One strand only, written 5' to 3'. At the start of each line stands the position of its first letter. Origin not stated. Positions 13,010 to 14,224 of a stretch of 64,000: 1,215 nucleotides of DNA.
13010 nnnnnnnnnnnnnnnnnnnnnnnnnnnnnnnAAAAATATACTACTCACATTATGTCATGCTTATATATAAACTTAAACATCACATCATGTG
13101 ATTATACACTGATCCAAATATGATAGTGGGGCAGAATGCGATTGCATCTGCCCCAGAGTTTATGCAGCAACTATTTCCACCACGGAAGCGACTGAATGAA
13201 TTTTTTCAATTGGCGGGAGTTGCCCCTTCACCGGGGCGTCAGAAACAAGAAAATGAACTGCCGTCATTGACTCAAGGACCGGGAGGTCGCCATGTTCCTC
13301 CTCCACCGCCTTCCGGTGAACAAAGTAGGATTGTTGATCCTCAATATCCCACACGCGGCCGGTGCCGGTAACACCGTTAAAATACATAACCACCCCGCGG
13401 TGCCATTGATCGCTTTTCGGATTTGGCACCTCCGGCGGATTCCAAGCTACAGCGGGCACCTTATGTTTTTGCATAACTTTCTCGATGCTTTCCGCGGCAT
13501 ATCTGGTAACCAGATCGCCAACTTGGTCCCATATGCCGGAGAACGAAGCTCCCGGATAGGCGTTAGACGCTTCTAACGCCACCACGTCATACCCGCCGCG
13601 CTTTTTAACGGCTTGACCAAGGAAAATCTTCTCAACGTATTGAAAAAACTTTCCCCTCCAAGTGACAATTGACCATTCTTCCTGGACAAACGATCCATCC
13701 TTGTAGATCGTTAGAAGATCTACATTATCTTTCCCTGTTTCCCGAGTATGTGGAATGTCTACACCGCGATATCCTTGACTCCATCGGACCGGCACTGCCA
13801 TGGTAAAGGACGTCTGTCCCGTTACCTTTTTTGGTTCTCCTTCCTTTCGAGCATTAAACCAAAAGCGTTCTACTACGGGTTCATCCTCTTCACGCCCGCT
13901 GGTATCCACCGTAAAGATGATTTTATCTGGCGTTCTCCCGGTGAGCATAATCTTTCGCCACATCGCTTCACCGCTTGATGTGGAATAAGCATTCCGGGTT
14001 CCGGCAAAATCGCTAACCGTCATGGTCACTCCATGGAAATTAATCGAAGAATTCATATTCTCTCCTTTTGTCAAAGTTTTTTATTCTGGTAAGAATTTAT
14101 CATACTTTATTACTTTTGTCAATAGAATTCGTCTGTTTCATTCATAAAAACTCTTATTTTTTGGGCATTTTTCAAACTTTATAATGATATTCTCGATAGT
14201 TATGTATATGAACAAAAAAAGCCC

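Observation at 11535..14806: Uncharacterised three-gene cluster: SD-bearing unknown protein, SD-bearing CSD-fusion protein, and an ATP-grasp ligase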

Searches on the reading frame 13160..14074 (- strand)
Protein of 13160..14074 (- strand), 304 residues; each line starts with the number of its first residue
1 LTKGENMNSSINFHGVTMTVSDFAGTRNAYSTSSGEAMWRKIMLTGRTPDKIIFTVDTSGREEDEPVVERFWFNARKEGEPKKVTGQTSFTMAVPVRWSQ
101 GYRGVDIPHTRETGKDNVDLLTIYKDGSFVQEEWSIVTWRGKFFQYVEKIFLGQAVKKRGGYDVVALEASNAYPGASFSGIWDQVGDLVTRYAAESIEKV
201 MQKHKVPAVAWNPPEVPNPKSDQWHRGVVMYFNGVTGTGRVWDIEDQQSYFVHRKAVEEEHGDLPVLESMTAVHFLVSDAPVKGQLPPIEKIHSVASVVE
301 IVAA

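Call 3: search_protein_families(library=pfam, proteins=[window:13160-14074:-], max_evalue=0.1)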
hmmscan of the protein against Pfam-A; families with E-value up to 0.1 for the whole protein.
window:13160-14074:- (304 aa): 0 families

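Call 4: search_protein_families(library=ncbifam, proteins=[window:13160-14074:-], max_evalue=0.1)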
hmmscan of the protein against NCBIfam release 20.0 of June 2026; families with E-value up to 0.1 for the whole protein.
window:13160-14074:- (304 aa): 0 families

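Call 11: find_homologous_proteins(query=window:13160-14056:-)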
Query window:13160-14056:- (298 aa): 2 proteins with E <= 0.001 among 364 candidates.
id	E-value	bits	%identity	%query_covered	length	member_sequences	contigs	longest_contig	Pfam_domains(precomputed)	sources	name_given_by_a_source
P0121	2.2e-200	682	100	100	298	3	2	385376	-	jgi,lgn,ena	-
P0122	1.0e-37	148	33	95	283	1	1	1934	-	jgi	jgi:hypothetical protein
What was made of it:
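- Tried and rejected: The word-indexed search found only one homologue (call 11).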

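Call 40: search_protein_representatives(alignment_id=A3)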
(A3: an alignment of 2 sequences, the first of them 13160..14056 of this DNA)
Query: 2 sequences, 314 profile positions. Proteins with E-value up to 0.001 (for the whole library): 146; up to 1e-10: 109; up to 1e-30: 38. The best 146 are listed.
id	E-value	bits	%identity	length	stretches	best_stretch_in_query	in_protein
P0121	2.3e-173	592.0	-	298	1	15-314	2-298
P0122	2.6e-157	539.2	-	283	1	1-304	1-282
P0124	2.3e-55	204.3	-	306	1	17-304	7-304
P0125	5.4e-54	199.8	-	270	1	96-299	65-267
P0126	1.8e-52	194.7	-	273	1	17-290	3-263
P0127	2.4e-52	194.3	-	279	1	37-305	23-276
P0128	4.1e-51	190.3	-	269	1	19-299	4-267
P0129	3.3e-47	177.5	-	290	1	15-276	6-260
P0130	4.2e-46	173.8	-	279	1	23-304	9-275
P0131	7.4e-45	169.8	-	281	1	18-304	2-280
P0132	2.0e-44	168.4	-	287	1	36-304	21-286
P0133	4.3e-44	167.2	-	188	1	115-292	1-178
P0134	1.7e-43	165.3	-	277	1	56-304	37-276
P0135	3.1e-43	164.4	-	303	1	85-293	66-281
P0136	3.5e-43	164.2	-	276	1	45-300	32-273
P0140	1.6e-41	158.8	-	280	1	16-289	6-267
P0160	1.2e-30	123.1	-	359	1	90-292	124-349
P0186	1.4e-20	90.0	-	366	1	99-288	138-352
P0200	2.8e-17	79.2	-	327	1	93-291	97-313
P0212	6.6e-15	71.4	-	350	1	97-293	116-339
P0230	9.1e-11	57.8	-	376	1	55-291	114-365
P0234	3.4e-10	55.9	-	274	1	94-281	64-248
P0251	2.0e-06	43.5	-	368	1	100-303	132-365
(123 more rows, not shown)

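Call 51: predict_structure(alignment_id=A5)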
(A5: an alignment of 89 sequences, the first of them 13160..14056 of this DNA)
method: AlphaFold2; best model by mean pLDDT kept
length: 298 residues; sequences in the alignment: 89
mean_pLDDT: 89.3   pTM: 0.88
mean pLDDT of the five models: 89.3, 88.7, 88.2, 87.9, 86.9
residues with pLDDT >= 90: 198; 70-90: 74; 50-70: 26; < 50: 0
segments of 3 or more residues with pLDDT < 50: none
pLDDT, mean of each block of 10 residues (from residue 1): 89 79 73 91 94 84 82 71 94 94 95 92 95 95 95 92 96 88 87 70 95 97 97 97 97 85 96 90 95 67
secondary structure, 60 per line:
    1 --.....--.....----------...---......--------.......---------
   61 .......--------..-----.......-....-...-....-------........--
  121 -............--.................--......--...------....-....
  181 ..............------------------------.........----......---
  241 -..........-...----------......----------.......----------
elements in order: E3-7 E10-14 E25-27 E31-36 E45-51 E61-67 E83-89 E91-94 E100-103 E111-118 E122-133 E136-152 E155-160 H172-175 H177-194 E219-227 E232-237 E242-247 E266-271 E282-288

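Call 53: fold_search(model_id=the predicted structure, library=pdb)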
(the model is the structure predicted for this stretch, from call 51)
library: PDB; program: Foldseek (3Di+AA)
matches with E <= 10: 898; with E <= 0.001: 1
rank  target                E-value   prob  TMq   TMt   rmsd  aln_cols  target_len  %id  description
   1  1mjc                  5.4e-04  1.00  0.22  0.87   1.9        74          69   23  CRYSTAL STRUCTURE OF CSPA, THE MAJOR COLD SHOCK PROTEIN OF ESCHERICHIA COLI (released 1994-06-22)
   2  8h1i_B                1.4e-03  1.00  0.21  0.85   1.9        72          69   21  Crystal structure of PlyGRCS, a bacteriophage Endolysin in complex with Cold shock protein C (released 2023-10-18)
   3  5o6f_MODEL_1_A        1.5e-03  1.00  0.22  0.73   3.5        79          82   19  NMR structure of cold shock protein A from Corynebacterium pseudotuberculosis (released 2017-07-19)
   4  8xyf_B                1.6e-03  1.00  0.21  0.85   2.1        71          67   21  Crystal structure of Holo-PlyGRCS, a bacteriophage Endolysin in complex with Cold shock protein C (released 2025-01-01)
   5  3i2z_A                1.8e-03  1.00  0.22  0.80   3.2        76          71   20  Structure of cold shock protein E from Salmonella typhimurium (released 2009-12-22)
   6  2l15_MODEL_1_A        2.4e-03  1.00  0.21  0.84   1.8        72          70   21  Solution Structure of Cold Shock Protein CspA Using Combined NMR and CS-Rosetta method (released 2010-09-15)
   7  3i2z_B                2.8e-03  1.00  0.21  0.87   1.8        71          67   20  Structure of cold shock protein E from Salmonella typhimurium (released 2009-12-22)
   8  7f3j_A                3.2e-03  1.00  0.22  0.69   1.7        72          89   19  Crystal structure of human YBX2 CSD in complex with m5C RNA in space group P1 (released 2022-06-22)
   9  7f3i_A                3.4e-03  1.00  0.22  0.66   5.7        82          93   18  Crystal structure of human YBX2 CSD in complex with m5C RNA in space group P212121 (released 2022-06-22)
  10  7f3l_A                6.5e-03  1.00  0.21  0.80   6.6        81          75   18  Crystal structure of human YBX2 CSD in complex with m5C RNA in space group P62 (released 2022-06-22)
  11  6a6l_A                7.2e-03  1.00  0.22  0.79   2.6        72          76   19  Crystal structure of the cold shock domain of YB-1 in complex with m5C RNA (released 2019-06-19)
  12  7f3j_E                7.6e-03  1.00  0.22  0.69   3.8        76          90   20  Crystal structure of human YBX2 CSD in complex with m5C RNA in space group P1 (released 2022-06-22)
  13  1h95_MODEL_1_A        7.6e-03  1.00  0.21  0.70   3.5        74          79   19  Solution structure of the single-stranded DNA-binding Cold Shock Domain (CSD) of human Y-box protein 1 (YB1) d (released 2002-02-21)
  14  6a6j_A                8.9e-03  1.00  0.21  0.67   2.0        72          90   19  Crystal structure of Zebra fish Y-box protein1 (YB-1) Cold-shock domain in complex with 6mer m5C RNA (released 2019-06-19)
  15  7f3i_C                1.0e-02  1.00  0.22  0.68   6.6        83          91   18  Crystal structure of human YBX2 CSD in complex with m5C RNA in space group P212121 (released 2022-06-22)
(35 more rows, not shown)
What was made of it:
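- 13193..13402 (-): Cold-shock domain of the partner protein (aa 219-288). The FVH part of RNP2 (F-V-H-R here, F-V-H-F in the family consensus) and the aromatic residue before F-N are kept. The RNP1 aromatics are replaced. Foldseek matches CspA 1mjc at TMt 0.87 and rmsd 1.9 A (call 53).
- On Cold-shock domain (Pfam PF00313): Foldseek matches CspA at TMt 0.87 and rmsd 1.9 A (call 53).
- Checked: Residues 219-288 of the AF2 model (pLDDT 89.3) superpose on E. coli CspA with TM 0.87 and rmsd 1.9 A (calls 51, 53).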

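Call 61: search_protein_families(library=padloc, proteins=[window:13160-14056:-], max_evalue=0.1)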
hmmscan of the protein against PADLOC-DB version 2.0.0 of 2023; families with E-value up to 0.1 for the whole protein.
window:13160-14056:- (298 aa): 0 families

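Call 62: search_protein_families(library=phrogs, proteins=[window:13160-14056:-], max_evalue=0.1)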
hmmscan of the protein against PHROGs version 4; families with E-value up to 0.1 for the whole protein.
window:13160-14056:- (298 aa): 0 families

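Call 65: search_protein_families(library=pfam, alignment_id=A5, max_evalue=0.1)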
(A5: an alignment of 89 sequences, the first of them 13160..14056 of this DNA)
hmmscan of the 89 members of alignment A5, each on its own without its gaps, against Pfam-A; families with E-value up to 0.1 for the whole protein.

A. member 1, window:13160-14056:- (298 aa): 0 families

B. families by the number of members that match (of 89 scanned): 9 families
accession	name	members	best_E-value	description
PF00313.28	CSD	40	6.8e-08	'Cold-shock' DNA-binding domain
PF21018.2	BipA_C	1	0.01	TypA/BipA C-terminal domain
PF11250.13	FAF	1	0.015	Fantastic Four meristem regulator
PF23837.1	DUF7207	1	0.031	Family of unknown function (DUF7207)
PF12791.13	RsgI_N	1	0.034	Anti-sigma factor N-terminus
PF18757.6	Nmad5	1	0.042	Nucleotide modification associated domain 5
PF14494.11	DUF4436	1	0.068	Domain of unknown function (DUF4436)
PF14001.12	YdfZ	1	0.084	YdfZ protein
PF08603.16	CAP_C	1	0.087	Adenylate cyclase associated (CAP) C terminal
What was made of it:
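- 13193..13402 (-): Pfam CSD is hit in 40 of 89 members, best E 6.8e-8 (call 65).
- On Cold-shock domain (Pfam PF00313): Of 89 family members, 40 hit PF00313, best E 6.8e-8 (call 65).
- Checked: Pfam CSD is hit by 40 of 89 family members (call 65).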

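Call 77: fold_search(model_id=the predicted structure, library=viral)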
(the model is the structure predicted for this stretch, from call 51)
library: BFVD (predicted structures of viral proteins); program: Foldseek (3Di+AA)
matches with E <= 10: 788; with E <= 0.001: 2
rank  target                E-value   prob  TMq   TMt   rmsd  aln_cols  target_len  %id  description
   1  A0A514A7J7            9.3e-05  0.99  0.19  0.22  14.2       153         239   11  (no name in the UniProt tables at hand)
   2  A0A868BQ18            8.5e-04  0.99  0.22  0.20  11.8       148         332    8  (no name in the UniProt tables at hand)
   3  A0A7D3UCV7            1.5e-03  0.15  0.11  0.10  22.1       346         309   12  (no name in the UniProt tables at hand)
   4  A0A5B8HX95            3.2e-03  1.00  0.23  0.52   3.6        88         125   22  Cold-shock DNA-binding domain protein [Mimiviridae sp. ChoanoV1]
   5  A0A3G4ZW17            5.7e-03  0.15  0.12  0.11  19.6       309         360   10  MORN repeat-containing protein [Edafosvirus sp.]
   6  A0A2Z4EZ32            8.6e-03  0.12  0.11  0.10  25.3       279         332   14  (no name in the UniProt tables at hand)
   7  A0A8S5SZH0            9.6e-03  1.00  0.22  0.55   6.0        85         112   21  CSD domain-containing protein [Podoviridae sp. ctxqo3]
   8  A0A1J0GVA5            1.0e-02  1.00  0.21  0.82   2.4        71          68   17  Cold shock CspD protein [Vibrio phage vB_VspP_pVa5]
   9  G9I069                1.1e-02  0.16  0.14  0.06  21.3       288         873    9  Late expression factor 4 [Helicoverpa zea nudivirus 2]
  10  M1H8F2                2.0e-02  0.11  0.13  0.07  23.3       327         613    9  (no name in the UniProt tables at hand)
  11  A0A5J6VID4            2.2e-02  0.25  0.18  0.08  25.9       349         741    8  protein-synthesizing GTPase [Megaviridae environmental sample]
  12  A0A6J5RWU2            3.1e-02  1.00  0.21  0.76   3.6        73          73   16  CspC Cold shock proteins [uncultured Caudovirales phage]
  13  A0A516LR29            3.1e-02  0.08  0.12  0.07  22.3       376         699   11  (no name in the UniProt tables at hand)
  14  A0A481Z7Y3            4.0e-02  0.12  0.14  0.14  19.7       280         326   10  Regulator of chromosome condensation protein (Fragment) [Pithovirus LCPAC202]
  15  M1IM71                4.0e-02  0.08  0.09  0.15  17.4       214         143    9  (no name in the UniProt tables at hand)
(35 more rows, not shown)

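Call 85: find_encoding_contigs(protein=P0124, flank=4000, max_places=2)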
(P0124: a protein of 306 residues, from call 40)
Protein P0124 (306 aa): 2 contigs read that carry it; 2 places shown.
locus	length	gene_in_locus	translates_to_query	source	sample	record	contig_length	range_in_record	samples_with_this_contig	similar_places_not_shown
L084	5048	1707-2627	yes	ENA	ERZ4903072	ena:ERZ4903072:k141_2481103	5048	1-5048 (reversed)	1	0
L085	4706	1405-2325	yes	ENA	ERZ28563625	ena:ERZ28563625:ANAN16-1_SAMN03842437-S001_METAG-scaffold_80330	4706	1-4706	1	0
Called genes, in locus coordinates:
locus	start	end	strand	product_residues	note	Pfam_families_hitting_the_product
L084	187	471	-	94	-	PF05016:ParE_toxin (weak), PF15781:ParE-like_toxin, PF05973:Gp49 (weak)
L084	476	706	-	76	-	-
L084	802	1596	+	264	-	PF01738:DLH (weak), PF00561:Abhydrolase_1 (weak), PF12146:Hydrolase_4, PF12697:Abhydrolase_6, PF00326:Peptidase_S9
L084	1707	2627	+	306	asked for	-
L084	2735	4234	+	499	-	PF02655:ATP-grasp_3 (weak)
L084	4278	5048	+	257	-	?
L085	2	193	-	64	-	?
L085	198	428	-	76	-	-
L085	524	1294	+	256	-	-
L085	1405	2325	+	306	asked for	-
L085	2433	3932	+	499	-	PF02655:ATP-grasp_3 (weak)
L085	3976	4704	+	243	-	?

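Call 86: find_encoding_contigs(protein=P0160, flank=4000, max_places=2)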
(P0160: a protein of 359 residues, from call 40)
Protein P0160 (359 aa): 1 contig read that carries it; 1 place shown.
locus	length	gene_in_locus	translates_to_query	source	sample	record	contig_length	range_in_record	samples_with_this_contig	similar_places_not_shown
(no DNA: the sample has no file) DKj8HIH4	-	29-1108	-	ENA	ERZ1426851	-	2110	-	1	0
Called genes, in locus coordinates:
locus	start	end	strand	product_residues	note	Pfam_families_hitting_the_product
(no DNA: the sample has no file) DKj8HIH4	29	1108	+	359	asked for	PF00313:CSD (weak)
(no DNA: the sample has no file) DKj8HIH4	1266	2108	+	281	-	?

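Call 87: find_encoding_contigs(protein=P0230, flank=4000, max_places=2)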
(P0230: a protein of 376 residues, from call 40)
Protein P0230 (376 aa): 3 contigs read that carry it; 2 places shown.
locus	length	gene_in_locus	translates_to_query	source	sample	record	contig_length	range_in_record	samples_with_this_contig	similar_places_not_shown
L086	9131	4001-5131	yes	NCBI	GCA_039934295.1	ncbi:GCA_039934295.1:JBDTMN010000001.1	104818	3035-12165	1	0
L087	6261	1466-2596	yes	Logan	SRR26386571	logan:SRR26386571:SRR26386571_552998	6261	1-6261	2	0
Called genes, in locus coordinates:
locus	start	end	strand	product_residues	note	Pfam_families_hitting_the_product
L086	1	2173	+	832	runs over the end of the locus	PF04932:Wzy_C, PF21033:RMD1-3 (faint), PF00515:TPR_1 (faint), PF07719:TPR_2 (faint), PF13181:TPR_8 (faint), PF13431:TPR_17 (faint), PF13432:TPR_16 (faint), PF23914:TPR_CcmH_CycH (faint), +5 more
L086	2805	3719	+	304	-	PF03741:TerC, PF04332:DUF475, PF03741:TerC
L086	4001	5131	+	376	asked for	PF00313:CSD (faint)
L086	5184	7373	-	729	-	PF00133:tRNA-synt_1, PF09334:tRNA-synt_1g, PF08264:Anticodon_1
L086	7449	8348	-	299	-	PF00291:PALP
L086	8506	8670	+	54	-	PF21344:Zn_ribbon_LysW (weak)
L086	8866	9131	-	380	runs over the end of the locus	PF01168:Ala_racemase_N, PF00842:Ala_racemase_C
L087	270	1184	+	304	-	PF03741:TerC, PF04332:DUF475, PF03741:TerC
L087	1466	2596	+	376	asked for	PF00313:CSD (faint)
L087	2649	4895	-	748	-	PF00133:tRNA-synt_1, PF09334:tRNA-synt_1g, PF08264:Anticodon_1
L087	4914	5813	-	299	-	PF00291:PALP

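Call 88: find_encoding_contigs(protein=P0200, flank=4000, max_places=2)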
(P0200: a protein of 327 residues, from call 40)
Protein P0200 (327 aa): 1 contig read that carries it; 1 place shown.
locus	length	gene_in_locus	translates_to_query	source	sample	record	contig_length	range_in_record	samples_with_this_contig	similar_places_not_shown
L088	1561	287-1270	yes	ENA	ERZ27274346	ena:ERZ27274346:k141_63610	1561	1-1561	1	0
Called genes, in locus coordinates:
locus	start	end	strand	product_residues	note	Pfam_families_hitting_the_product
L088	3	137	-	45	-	?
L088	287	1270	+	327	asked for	PF00313:CSD (weak)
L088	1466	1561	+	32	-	?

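Call 89: find_encoding_contigs(protein=P0251, flank=4000, max_places=2)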
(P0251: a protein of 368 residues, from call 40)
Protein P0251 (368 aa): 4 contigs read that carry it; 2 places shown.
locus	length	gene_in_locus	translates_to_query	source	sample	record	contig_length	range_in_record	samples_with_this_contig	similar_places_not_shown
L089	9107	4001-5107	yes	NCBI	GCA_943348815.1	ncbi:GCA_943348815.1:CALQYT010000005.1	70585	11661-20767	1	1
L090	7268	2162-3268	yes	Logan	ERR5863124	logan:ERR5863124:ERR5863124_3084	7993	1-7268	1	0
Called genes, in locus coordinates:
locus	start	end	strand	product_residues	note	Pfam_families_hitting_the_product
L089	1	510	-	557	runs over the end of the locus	PF03717:PBP_dimer, PF00905:Transpeptidase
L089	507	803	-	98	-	-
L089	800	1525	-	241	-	PF04085:MreC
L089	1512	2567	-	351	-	PF00022:Actin (faint), PF06723:MreB_Mbl, PF11104:PilM_2 (faint), PF00012:HSP70, PF14450:FtsA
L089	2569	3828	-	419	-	PF00587:tRNA-synt_2b, PF03129:HGTP_anticodon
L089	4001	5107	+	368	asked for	-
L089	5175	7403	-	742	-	PF00133:tRNA-synt_1, PF09334:tRNA-synt_1g, PF01406:tRNA-synt_1e (weak), PF09334:tRNA-synt_1g (weak), PF08264:Anticodon_1 (weak)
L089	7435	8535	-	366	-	PF02163:Peptidase_M50, PF13180:PDZ_2 (weak)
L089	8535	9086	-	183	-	PF01765:RRF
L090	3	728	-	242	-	?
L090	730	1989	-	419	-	PF00587:tRNA-synt_2b, PF03129:HGTP_anticodon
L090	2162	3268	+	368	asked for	-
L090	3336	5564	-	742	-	PF00133:tRNA-synt_1, PF09334:tRNA-synt_1g, PF01406:tRNA-synt_1e (weak), PF09334:tRNA-synt_1g (weak), PF08264:Anticodon_1 (weak)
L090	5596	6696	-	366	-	PF02163:Peptidase_M50, PF13180:PDZ_2 (weak)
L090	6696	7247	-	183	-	PF01765:RRF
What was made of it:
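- The ligase almost never occurs without the partner, but the partner sometimes occurs without the ligase (calls 87, 89). The partner occurs without the ligase in some genomes (calls 87, 89).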

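Call 90: find_encoding_contigs(protein=P0186, flank=3500, max_places=1)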
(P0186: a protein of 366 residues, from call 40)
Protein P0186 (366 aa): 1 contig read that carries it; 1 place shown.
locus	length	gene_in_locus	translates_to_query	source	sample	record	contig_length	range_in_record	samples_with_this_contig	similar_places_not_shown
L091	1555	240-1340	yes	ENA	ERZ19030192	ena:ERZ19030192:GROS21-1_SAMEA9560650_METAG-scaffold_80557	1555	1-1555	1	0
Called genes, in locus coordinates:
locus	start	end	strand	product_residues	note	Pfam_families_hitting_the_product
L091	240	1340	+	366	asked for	-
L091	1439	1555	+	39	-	?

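Call 91: find_encoding_contigs(protein=P0212, flank=3500, max_places=1)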
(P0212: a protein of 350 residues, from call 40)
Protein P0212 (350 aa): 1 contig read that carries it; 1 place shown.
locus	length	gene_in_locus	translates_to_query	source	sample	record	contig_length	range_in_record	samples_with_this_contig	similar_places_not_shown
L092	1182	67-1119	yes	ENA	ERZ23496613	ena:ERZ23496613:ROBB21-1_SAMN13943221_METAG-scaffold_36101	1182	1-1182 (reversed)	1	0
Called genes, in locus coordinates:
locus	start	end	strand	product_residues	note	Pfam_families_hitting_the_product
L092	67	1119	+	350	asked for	-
